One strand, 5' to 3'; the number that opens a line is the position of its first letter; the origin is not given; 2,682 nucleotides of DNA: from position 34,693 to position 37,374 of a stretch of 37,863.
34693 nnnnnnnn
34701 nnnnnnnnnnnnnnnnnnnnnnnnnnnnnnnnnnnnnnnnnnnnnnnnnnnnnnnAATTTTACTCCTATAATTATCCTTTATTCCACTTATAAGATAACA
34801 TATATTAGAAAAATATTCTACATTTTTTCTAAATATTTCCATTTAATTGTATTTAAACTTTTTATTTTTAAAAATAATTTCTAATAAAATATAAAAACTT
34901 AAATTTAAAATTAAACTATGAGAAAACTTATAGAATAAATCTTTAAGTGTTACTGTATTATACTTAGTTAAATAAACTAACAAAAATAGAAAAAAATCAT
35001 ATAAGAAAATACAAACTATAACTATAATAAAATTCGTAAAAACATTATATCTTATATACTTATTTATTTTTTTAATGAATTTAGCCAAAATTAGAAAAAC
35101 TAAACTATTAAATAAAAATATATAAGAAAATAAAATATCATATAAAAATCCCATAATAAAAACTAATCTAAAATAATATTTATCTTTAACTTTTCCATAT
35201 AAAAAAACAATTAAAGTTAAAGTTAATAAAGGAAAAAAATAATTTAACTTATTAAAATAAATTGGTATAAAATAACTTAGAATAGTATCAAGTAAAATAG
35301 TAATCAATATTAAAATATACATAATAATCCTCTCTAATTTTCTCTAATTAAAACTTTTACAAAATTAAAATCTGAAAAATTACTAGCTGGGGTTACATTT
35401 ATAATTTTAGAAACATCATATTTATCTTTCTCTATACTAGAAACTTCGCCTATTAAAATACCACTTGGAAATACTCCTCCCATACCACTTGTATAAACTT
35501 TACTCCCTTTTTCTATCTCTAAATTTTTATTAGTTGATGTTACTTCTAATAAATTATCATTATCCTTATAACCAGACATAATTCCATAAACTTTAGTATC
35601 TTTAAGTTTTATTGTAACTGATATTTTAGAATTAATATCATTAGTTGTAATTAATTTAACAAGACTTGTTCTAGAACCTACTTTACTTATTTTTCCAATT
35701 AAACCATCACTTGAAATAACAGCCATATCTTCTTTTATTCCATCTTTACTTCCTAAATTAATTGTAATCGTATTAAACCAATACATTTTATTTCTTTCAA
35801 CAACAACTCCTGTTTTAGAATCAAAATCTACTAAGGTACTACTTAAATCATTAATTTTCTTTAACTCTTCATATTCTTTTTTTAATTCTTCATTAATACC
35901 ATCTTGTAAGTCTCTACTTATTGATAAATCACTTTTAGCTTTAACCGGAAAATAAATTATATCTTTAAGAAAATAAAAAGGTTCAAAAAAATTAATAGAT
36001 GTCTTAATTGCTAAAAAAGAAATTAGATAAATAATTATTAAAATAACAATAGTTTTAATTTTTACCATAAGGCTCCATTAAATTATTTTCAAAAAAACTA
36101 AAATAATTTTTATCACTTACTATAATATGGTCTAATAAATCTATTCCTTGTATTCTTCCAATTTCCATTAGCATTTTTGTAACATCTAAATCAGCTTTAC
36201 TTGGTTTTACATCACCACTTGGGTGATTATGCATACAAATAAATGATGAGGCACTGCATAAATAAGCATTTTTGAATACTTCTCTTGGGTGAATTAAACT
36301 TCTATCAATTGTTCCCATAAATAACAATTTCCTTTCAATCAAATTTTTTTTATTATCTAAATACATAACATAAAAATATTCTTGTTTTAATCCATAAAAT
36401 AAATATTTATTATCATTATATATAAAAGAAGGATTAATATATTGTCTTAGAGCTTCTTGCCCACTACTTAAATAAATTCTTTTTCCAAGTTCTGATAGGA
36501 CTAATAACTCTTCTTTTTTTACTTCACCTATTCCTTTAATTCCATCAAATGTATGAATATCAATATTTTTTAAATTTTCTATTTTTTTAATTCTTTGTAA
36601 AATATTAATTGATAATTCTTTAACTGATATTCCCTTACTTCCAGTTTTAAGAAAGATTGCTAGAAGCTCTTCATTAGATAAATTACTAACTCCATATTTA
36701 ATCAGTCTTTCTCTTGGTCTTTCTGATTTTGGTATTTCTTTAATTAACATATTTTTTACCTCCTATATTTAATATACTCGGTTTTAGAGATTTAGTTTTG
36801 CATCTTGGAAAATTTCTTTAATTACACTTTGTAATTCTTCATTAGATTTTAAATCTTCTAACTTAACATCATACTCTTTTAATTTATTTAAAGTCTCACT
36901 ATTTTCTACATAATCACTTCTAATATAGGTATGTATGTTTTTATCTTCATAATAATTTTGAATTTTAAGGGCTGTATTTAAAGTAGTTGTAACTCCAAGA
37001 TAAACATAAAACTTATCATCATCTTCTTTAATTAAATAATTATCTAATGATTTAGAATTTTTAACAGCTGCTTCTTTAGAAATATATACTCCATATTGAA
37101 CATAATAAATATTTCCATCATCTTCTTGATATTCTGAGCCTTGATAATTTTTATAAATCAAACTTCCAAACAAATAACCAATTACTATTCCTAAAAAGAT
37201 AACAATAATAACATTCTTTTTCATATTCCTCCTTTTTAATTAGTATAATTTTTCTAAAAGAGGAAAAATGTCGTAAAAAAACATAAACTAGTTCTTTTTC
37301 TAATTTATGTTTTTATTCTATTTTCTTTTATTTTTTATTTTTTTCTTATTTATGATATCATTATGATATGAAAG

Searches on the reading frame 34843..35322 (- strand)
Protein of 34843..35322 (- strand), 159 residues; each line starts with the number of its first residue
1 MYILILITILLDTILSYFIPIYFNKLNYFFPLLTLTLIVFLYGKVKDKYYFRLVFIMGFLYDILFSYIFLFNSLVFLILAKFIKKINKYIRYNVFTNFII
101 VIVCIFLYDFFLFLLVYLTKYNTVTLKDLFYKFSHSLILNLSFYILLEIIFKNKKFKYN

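Call 3: search_protein_families(library=pfam, proteins=[window:34843-35322:-], max_evalue=1)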
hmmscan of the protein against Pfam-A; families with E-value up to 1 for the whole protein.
window:34843-35322:- (159 aa): 1 family
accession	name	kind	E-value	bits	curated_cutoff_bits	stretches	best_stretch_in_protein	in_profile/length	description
PF04093.17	MreD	-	8.5e-08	32.9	24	1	3-148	7-156/158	rod shape-determining protein MreD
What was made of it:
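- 34843..35322 (-): mreD (flank, not part of the module). Its stop codon abuts the left end of the cassette. Pfam MreD, E 8.5e-08 (call 3).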

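Call 78: find_related_loci(query=window:34843-35322:-, collection=metagenome_contigs, flank=4000)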
Query window:34843-35322:- (159 aa) in metagenome_contigs; peptide patterns used: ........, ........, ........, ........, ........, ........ (x = any residue, [..] = any of these).
600 stretches matched a pattern (row limit reached: there are more); 1 encode a relative of the query (tblastn E <= 1e-3); 1 distinct loci.
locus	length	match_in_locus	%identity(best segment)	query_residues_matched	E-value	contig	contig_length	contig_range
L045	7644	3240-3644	56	16-150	5e-39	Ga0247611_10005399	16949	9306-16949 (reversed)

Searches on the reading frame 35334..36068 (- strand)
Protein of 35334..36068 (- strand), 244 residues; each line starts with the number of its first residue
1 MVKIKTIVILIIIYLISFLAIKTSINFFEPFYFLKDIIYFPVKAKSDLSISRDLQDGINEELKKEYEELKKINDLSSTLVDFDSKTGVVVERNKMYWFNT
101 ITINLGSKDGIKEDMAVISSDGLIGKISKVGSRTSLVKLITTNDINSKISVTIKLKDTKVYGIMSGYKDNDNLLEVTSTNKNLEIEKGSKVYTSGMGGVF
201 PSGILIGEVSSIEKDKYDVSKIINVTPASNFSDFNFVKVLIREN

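Call 93: search_protein_families(library=pfam, proteins=[window:35334-36068:-], max_evalue=0.01)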
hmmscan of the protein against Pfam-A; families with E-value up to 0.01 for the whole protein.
window:35334-36068:- (244 aa): 1 family
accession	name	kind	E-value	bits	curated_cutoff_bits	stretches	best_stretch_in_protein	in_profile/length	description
PF04085.20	MreC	-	3.1e-41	141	28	1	89-240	1-146/147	Rod shape-determining protein MreC, barrel core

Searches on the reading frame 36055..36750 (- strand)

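Call 93: search_protein_families(library=pfam, proteins=[window:36055-36750:-], max_evalue=0.01)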
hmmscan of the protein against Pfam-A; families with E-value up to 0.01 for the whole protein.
window:36055-36750:- (231 aa): 2 families
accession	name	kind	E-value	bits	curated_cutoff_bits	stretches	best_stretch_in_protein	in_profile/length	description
PF04002.20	RadC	-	3.9e-40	137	22.1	1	117-223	14-120/121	RadC-like JAB domain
PF20582.4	UPF0758_N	-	3.5e-24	85.1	27.1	1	3-78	1-75/77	UPF0758 N-terminal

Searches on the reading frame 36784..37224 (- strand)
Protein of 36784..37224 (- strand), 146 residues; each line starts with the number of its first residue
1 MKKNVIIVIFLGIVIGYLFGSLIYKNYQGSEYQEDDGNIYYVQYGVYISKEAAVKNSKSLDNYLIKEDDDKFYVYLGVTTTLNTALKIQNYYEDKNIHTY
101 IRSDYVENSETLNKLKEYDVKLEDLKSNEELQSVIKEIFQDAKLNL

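Call 93: search_protein_families(library=pfam, proteins=[window:36784-37224:-], max_evalue=0.01)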
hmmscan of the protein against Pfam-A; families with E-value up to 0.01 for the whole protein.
window:36784-37224:- (146 aa): 1 family
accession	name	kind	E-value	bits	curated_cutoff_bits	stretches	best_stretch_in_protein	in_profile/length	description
PF05036.18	SPOR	-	0.0026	18.5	21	0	31-60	35-64/76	SPOR domain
